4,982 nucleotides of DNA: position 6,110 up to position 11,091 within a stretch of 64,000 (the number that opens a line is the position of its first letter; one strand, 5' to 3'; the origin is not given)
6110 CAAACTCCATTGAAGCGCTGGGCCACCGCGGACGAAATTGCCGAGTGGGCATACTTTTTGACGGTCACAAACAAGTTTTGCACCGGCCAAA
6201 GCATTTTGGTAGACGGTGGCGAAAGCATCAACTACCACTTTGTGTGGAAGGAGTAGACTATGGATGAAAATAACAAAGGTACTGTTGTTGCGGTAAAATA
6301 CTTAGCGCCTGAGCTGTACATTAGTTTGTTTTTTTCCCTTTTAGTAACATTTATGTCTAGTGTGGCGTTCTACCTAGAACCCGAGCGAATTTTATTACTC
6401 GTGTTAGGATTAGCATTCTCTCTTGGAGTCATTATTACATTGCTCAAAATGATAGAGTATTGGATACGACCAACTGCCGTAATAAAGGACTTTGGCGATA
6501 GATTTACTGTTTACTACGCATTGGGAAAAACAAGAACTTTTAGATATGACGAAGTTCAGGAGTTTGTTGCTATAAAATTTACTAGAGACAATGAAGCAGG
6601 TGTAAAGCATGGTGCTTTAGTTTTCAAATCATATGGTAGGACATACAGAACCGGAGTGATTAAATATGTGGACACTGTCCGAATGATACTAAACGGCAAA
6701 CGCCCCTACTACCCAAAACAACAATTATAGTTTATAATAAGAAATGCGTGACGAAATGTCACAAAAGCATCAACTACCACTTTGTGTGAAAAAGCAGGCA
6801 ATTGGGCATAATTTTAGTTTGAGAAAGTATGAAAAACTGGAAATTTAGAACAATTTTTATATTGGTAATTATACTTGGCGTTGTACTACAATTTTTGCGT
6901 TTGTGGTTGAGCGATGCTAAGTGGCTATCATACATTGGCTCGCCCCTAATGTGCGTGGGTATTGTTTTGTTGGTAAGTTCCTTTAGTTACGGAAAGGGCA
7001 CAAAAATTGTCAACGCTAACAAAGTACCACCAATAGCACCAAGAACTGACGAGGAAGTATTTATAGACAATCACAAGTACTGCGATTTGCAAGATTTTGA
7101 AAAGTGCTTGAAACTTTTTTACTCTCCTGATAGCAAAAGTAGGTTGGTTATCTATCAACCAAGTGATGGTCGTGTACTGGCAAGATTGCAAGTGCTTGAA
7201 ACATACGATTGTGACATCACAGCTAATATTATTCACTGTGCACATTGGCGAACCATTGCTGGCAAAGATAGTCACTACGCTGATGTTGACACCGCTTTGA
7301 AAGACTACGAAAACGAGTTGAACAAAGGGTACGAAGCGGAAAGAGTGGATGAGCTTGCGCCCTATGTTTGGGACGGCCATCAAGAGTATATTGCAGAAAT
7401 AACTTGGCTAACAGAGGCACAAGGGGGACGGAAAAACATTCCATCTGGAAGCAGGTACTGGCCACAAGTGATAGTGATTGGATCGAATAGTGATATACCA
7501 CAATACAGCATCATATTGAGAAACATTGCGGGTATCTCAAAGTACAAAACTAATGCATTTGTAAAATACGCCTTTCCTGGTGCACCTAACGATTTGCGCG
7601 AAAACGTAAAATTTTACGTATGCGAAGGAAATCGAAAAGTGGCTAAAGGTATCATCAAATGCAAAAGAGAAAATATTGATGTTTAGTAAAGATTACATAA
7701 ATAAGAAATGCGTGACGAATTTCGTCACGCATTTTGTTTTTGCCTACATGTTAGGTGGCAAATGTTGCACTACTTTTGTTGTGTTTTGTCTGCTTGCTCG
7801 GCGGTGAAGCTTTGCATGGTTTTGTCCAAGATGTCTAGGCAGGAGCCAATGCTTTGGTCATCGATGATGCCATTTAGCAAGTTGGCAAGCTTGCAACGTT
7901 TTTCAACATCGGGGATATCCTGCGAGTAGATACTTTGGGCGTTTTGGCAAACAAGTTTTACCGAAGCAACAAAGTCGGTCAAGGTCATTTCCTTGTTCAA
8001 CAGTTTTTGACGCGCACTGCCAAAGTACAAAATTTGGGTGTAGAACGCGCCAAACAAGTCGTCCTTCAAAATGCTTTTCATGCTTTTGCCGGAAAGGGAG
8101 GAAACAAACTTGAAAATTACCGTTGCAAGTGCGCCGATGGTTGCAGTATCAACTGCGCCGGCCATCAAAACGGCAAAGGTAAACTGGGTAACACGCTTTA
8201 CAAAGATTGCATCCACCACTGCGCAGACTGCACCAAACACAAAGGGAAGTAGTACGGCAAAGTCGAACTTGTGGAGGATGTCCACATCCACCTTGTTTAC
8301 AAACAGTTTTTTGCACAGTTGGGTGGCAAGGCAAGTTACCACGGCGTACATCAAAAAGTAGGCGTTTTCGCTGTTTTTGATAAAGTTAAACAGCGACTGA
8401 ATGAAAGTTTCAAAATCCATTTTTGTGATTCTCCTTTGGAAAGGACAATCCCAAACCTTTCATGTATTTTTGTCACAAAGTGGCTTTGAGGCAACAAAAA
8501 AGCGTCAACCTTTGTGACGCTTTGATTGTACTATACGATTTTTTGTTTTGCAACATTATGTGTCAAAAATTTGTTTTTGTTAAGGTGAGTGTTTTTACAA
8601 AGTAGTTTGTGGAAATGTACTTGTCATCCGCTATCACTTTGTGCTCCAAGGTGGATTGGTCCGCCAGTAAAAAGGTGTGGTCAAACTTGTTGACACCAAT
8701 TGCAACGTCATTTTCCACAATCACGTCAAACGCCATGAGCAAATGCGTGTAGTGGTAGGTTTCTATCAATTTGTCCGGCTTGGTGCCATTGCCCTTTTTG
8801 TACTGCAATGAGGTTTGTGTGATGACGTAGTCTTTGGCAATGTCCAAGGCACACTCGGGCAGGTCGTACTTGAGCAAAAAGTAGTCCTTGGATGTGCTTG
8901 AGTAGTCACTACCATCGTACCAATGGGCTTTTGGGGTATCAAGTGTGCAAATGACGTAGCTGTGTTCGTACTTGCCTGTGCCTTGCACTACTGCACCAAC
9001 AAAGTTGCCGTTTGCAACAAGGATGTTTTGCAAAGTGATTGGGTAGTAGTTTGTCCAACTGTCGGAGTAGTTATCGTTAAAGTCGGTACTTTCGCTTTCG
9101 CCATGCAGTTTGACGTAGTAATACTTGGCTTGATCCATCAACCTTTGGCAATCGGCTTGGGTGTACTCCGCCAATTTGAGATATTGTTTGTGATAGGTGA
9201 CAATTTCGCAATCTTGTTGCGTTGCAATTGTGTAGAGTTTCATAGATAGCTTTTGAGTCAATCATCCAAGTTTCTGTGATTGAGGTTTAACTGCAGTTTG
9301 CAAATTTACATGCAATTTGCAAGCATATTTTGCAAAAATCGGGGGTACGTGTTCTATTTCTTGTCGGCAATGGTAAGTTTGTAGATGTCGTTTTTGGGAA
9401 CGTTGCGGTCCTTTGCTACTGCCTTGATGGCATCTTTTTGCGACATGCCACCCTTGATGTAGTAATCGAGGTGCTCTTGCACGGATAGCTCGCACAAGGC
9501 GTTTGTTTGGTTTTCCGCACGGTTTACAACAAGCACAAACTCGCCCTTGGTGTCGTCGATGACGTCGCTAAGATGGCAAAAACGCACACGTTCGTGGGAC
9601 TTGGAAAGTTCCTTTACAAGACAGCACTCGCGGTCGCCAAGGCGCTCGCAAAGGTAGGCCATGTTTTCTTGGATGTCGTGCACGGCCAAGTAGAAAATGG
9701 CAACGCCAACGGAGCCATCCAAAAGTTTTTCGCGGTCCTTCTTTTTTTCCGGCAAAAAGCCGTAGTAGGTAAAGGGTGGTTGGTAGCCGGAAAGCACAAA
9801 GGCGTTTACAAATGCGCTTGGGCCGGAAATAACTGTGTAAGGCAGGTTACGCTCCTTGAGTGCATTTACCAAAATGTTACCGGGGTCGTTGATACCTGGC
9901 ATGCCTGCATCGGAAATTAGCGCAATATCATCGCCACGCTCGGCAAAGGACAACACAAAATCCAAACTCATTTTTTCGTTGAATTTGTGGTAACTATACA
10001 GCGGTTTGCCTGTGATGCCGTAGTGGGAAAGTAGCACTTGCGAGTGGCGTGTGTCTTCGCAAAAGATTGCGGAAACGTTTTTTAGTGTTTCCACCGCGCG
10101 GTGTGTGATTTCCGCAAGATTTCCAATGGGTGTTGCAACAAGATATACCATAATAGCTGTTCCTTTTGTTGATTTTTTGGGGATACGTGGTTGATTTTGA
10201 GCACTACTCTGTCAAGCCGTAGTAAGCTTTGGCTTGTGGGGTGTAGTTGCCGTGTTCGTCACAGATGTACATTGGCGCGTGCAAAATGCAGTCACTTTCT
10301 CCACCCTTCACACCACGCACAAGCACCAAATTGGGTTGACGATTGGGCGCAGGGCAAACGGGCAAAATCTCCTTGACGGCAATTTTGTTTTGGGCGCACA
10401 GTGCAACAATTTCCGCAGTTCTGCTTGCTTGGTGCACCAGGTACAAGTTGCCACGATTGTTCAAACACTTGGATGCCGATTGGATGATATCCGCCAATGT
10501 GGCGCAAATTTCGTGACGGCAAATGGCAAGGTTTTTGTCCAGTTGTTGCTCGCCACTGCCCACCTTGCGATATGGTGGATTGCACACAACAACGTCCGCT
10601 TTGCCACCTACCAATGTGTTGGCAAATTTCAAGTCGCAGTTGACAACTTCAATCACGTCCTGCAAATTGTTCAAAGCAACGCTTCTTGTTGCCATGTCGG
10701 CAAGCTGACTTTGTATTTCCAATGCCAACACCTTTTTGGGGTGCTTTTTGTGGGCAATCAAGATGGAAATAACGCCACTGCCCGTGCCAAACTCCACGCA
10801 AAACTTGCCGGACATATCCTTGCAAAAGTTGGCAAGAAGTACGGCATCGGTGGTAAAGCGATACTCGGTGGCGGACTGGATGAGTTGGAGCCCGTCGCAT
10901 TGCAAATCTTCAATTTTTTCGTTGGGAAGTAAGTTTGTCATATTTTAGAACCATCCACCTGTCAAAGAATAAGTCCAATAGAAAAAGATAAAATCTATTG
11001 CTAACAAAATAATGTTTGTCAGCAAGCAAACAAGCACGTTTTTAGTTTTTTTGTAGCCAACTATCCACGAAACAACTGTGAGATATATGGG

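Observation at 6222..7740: Nested direct repeats (A-X-B-A-Y-B) mark two AT-rich orphan gene cassettes stacked behind the SDR gene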

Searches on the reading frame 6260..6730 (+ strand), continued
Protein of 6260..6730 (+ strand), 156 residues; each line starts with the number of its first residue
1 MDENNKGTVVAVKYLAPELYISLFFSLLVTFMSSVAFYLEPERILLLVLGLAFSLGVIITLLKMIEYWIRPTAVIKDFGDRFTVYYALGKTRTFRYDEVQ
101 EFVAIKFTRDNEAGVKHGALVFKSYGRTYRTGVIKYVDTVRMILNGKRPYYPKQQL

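Call 78: search_solved_structures(query=A3, max_evalue=10)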
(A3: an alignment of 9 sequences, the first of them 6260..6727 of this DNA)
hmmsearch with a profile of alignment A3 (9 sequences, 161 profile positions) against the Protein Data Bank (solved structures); distinct sequences matched with E-value up to 10: 0.
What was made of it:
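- On Bacterial PH-domain membrane proteins (YdbS-like): No PDB sequence hit at E <= 10 (call 78).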

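Call 79: find_related_loci(query=A3, collection=viral_contigs, flank=5000)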
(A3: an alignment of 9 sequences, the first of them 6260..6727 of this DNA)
Query A3 (156 aa) in viral_contigs; peptide patterns used: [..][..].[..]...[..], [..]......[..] (x = any residue, [..] = any of these).
74 stretches matched a pattern, but none encodes a relative of the query by tblastn (E <= 1e-3).

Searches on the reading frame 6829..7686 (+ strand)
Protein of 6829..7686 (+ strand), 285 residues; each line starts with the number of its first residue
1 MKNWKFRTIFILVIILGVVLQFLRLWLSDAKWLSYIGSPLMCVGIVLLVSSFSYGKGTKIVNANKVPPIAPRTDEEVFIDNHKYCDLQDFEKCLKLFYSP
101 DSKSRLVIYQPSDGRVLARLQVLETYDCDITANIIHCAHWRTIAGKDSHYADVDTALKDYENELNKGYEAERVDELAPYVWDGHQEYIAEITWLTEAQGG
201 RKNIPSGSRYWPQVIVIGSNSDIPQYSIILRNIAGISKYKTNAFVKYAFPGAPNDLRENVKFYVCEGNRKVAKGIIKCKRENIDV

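Call 7: search_protein_families(library=pfam, proteins=[window:6829-7686:+], max_evalue=0.01)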
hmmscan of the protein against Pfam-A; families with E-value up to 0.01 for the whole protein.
window:6829-7686:+ (285 aa): 0 families

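Call 8: search_protein_families(library=phrogs, proteins=[window:6829-7686:+], max_evalue=0.01)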
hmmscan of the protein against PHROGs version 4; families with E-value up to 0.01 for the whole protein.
window:6829-7686:+ (285 aa): 0 families

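Call 9: search_protein_families(library=padloc, proteins=[window:6829-7686:+], max_evalue=0.01)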
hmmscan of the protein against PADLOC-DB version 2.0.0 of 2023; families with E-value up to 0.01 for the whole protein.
window:6829-7686:+ (285 aa): 0 families

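Call 11: find_encoding_contigs(protein=window:6829-7686:+, flank=6000, max_places=10)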
Protein window:6829-7686:+ (285 aa): no gene with exactly this product is on record in the collection.

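Call 14: find_homologous_proteins(query=window:6829-7686:+)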
Query window:6829-7686:+ (285 aa): 8 proteins with E <= 0.001 among 880 candidates.
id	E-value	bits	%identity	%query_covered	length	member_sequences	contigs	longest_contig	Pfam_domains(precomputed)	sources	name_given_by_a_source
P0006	2.5e-187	639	96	100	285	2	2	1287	-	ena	-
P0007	3.0e-124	432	88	73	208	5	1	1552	-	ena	-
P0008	3.5e-98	346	55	100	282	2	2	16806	-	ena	-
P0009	3.4e-97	343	55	100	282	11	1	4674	-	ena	-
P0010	4.4e-92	326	52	100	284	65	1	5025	-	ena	-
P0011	2.6e-91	324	54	100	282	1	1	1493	-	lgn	-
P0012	1.4e-69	252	56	72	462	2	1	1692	-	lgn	-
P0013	2.8e-53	199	56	58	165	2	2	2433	-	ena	-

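Call 17: find_encoding_contigs(protein=P0008, flank=8000, max_places=6)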
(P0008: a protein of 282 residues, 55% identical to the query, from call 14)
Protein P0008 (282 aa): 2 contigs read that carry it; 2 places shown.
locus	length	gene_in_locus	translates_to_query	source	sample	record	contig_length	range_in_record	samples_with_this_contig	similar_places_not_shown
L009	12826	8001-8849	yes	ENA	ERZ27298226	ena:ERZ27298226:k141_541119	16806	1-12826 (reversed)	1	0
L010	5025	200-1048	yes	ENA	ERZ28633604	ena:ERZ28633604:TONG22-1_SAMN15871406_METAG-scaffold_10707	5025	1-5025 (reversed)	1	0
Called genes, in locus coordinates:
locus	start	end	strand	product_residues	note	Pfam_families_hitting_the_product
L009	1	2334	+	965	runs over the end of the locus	PF00675:Peptidase_M16, PF05193:Peptidase_M16_C, PF08367:M16C_assoc, PF22516:PreP_C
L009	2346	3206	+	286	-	PF08543:Phos_pyr_kin, PF00294:PfkB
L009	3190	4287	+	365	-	PF09479:Flg_new, PF00657:Lipase_GDSL, PF13472:Lipase_GDSL_2, PF16255:Lipase_GDSL_lke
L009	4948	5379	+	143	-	-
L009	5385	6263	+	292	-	-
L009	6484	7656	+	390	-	-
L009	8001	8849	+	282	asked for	-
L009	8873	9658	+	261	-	-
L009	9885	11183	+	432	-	-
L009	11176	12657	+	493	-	PF03606:DcuC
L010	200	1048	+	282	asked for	-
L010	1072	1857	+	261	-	-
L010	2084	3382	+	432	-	-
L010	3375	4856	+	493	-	PF03606:DcuC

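Call 21: find_encoding_contigs(protein=P0006, flank=8000, max_places=6)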
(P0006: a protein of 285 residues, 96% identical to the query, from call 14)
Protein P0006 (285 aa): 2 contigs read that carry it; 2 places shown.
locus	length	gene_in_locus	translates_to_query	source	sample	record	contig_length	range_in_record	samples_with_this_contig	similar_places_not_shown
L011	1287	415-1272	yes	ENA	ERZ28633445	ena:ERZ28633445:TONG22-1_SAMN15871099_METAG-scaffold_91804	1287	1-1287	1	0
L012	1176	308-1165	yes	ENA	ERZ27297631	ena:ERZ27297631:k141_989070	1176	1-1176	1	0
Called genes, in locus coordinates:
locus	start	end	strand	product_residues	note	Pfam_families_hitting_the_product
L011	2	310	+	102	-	?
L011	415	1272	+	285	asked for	-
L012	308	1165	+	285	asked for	-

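Call 22: find_encoding_contigs(protein=P0007, flank=8000, max_places=6)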
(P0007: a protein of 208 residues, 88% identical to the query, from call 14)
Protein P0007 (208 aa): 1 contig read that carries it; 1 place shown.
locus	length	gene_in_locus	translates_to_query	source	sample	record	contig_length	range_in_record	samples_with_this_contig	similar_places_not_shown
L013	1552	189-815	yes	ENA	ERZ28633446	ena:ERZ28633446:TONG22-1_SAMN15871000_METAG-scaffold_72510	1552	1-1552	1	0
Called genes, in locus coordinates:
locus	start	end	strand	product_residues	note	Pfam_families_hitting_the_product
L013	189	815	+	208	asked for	-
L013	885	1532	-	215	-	-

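Call 46: predict_structure(alignment_id=A2)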
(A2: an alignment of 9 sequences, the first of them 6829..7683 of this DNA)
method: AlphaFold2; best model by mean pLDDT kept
length: 285 residues; sequences in the alignment: 9
mean_pLDDT: 69.6   pTM: 0.58
mean pLDDT of the five models: 69.6, 69.1, 66.4, 64.4, 58.0
residues with pLDDT >= 90: 34; 70-90: 119; 50-70: 88; < 50: 44
segments of 3 or more residues with pLDDT < 50: 53-78, 207-212, 218-220
pLDDT, mean of each block of 10 residues (from residue 1): 71 83 71 75 75 41 37 48 60 87 88 84 68 59 87 94 93 77 75 73 54 50 60 67 69 61 72 80 54
secondary structure, 60 per line:
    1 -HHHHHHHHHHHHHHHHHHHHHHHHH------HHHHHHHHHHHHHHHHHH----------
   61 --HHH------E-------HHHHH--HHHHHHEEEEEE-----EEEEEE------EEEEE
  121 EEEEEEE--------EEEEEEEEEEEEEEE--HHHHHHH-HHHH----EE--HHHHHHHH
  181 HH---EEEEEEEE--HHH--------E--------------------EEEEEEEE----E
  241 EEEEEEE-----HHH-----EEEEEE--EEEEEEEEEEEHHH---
elements in order: H2-26 H33-50 H80-84 H87-92 E93-98 E104-109 E116-127 E136-150 H153-159 H161-164 H173-182 E186-193 E228-235 E240-247 E261-266 E269-279

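Call 49: fold_search(model_id=the predicted structure, library=pdb)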
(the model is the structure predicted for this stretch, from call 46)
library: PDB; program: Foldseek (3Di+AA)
matches with E <= 10: 442; with E <= 0.001: 75
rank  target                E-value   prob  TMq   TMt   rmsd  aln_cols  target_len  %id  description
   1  6gfu                  1.9e-05  1.00  0.26  0.20  17.8       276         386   14  Crystal structure of an ancient sequence-reconstructed Elongation Factor Tu (node 262) (released 2019-05-22)
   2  1ha3_A                3.0e-05  1.00  0.25  0.18  15.6       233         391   11  ELONGATION FACTOR TU IN COMPLEX WITH aurodox (released 2001-05-15)
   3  4v68_AZ               3.4e-05  1.00  0.25  0.19  15.1       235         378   11  T. thermophilus 70S ribosome in complex with mRNA, tRNAs and EF-Tu.GDP.kirromycin ternary complex, fitted to a 6.4 A  (released 2014-07-09)
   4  1mj1_A                4.0e-05  1.00  0.26  0.19  14.3       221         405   13  FITTING THE TERNARY COMPLEX OF EF-Tu/tRNA/GTP AND RIBOSOMAL PROTEINS INTO A 13 A CRYO-EM MAP OF THE COLI 70S RIBOSOME (released 2002-11-01)
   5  4iw3_B                5.3e-05  1.00  0.25  0.19  15.9       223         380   13  Crystal structure of a Pseudomonas putida prolyl-4-hydroxylase (P4H) in complex with elongation factor Tu (EF-Tu) (released 2014-01-29)
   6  5w75_A                5.3e-05  1.00  0.26  0.20  18.3       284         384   12  Crystal Structure of Reconstructed Bacterial Elongation Factor Node 168 (released 2018-04-25)
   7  1ha3_B                6.3e-05  1.00  0.25  0.19  17.6       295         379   11  ELONGATION FACTOR TU IN COMPLEX WITH aurodox (released 2001-05-15)
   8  8rdw_H                7.4e-05  1.00  0.26  0.20  15.9       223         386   14  Cryo-EM structure of P. urativorans 70S ribosome in complex with hibernation factor Balon and EF-Tu(GDP) (structure 3) (released 2024-02-21)
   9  7vmx_B                7.4e-05  1.00  0.26  0.21  16.1       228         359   14  The Crystal Structure of EF-Tu and EF-Ts complex from Mycobacterium tuberculosis (released 2022-10-12)
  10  8ym3                  7.8e-05  1.00  0.26  0.19  15.4       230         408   11  Structural basis of Elongation factor Tu in regulating photoinhibition in Synechococcus sp. PCC 7942. (released 2025-03-19)
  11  8rd8_H                8.3e-05  1.00  0.26  0.39  15.0       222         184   12  Cryo-EM structure of P. urativorans 70S ribosome in complex with hibernation factors Balon and RaiA (structure 1). (released 2024-02-21)
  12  7vmc_A                8.3e-05  1.00  0.26  0.20  15.5       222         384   13  Crystal structure of EF-Tu/CdiA/CdiI (released 2022-03-30)
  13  1xb2_A                8.3e-05  1.00  0.26  0.20  16.4       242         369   13  Crystal Structure of Bos taurus mitochondrial Elongation Factor Tu/Ts Complex (released 2004-11-23)
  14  6htw_B                8.3e-05  1.00  0.26  0.20  15.6       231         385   12  Crystal structure of an ancient sequence-reconstructed Elongation factor Tu (node 184) (released 2019-10-23)
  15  2c77_A                8.3e-05  1.00  0.24  0.18  15.8       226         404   12  EF-Tu complexed with a GTP analog and the antibiotic GE2270 A (released 2006-03-16)
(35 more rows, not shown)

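Call 51: search_solved_structures(query=A2, max_evalue=1, show_alignments=2)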
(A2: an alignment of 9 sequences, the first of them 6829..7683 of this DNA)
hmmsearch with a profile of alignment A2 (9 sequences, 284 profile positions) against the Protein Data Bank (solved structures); distinct sequences matched with E-value up to 1: 3.
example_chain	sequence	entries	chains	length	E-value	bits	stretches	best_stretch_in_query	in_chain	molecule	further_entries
6gp7_B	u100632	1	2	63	0.29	13.5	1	159-196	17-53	Cell cycle protein GpsB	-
6gpz_B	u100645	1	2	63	0.32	13.3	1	159-196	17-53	Cell cycle protein GpsB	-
4ug3_A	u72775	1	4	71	0.36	13.2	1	159-196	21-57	CELL CYCLE PROTEIN GPSB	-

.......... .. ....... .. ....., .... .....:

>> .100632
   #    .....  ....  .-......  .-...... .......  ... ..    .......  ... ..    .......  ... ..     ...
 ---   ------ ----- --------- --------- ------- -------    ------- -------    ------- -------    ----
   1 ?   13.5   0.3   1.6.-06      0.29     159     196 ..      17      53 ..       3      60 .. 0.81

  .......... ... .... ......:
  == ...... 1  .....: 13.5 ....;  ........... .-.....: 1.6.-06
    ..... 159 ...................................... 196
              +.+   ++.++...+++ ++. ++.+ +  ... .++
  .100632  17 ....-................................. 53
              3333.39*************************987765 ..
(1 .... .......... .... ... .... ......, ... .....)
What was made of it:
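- Tried and rejected: PDB sequence searches gave nothing meaningful for X (call 78) and only chance GpsB hits for Y (call 51).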

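Call 52: search_protein_families(library=pfam, alignment_id=A2, max_evalue=1)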
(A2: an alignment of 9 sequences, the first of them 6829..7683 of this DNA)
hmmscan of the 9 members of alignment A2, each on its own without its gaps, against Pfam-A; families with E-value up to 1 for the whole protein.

A. member 1, window:6829-7683:+ (285 aa): 0 families

B. families by the number of members that match (of 9 scanned): 9 families
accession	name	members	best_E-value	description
PF07457.16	DUF1516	2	0.058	Protein of unknown function (DUF1516)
PF13239.11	2TM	2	0.18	2TM domain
PF24961.1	NfeD_membrane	1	0.04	NfeD integral membrane domain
PF13341.12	RAG2_PHD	1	0.12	RAG2 PHD domain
PF03143.23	GTP_EFTU_D3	1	0.12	Elongation factor Tu C-terminal domain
PF15390.12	WDCP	1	0.13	WD repeat and coiled-coil-containing protein family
PF20226.3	DUF6585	1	0.26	Family of unknown function (DUF6585)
PF07694.17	5TM-5TMR_LYT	1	0.32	5TMR of 5TMR-LYT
PF24709.1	DUF7670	1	0.54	Domain of unknown function (DUF7670)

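Call 80: find_related_loci(query=A2, collection=viral_contigs, flank=5000)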
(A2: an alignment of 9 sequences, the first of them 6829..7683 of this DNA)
Query A2 (285 aa) in viral_contigs; peptide patterns used: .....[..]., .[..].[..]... (x = any residue, [..] = any of these).
48 stretches matched a pattern, but none encodes a relative of the query by tblastn (E <= 1e-3).
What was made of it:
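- Tried and rejected: Viral-contig scans with the X and Y family profiles found no relatives (calls 79, 80).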

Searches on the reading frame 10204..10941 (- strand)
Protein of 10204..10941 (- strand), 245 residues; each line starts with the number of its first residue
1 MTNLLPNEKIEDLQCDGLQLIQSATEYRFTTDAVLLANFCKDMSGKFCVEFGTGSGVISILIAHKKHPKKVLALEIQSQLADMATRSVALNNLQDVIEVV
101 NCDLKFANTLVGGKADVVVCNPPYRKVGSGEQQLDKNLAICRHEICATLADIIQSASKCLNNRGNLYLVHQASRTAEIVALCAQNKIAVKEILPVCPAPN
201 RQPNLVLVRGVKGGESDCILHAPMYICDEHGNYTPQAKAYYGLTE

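Call 66: search_protein_families(library=pfam, proteins=[window:10204-10941:-], max_evalue=0.001)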
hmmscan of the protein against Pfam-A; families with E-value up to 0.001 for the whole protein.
window:10204-10941:- (245 aa): 7 families
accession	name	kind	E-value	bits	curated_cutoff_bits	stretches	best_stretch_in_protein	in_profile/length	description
PF05175.20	MTS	-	9.7e-14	51.8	23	1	33-174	21-144/170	Methyltransferase small domain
PF06325.19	PrmA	-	2.1e-07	31.1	22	1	45-121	162-233/296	Ribosomal protein L11 methyltransferase (PrmA)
PF02475.24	TRM5-TYW2_MTfase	-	3.3e-07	30.8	28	1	45-140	37-126/164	TRM5/TYW2 methyltransferase domain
PF08704.16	GCD14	-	0.00015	21.9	26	1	25-146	21-148/247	tRNA methyltransferase complex GCD14 subunit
PF05971.18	Methyltransf_10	-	0.00028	20.8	23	1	45-126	103-189/299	RNA methyltransferase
PF03602.21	Cons_hypoth95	-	0.00042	20.5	24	0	23-129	17-128/182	Conserved hypothetical protein 95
PF13649.12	Methyltransf_25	-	0.00066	20.8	27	0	49-121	2-71/97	Methyltransferase domain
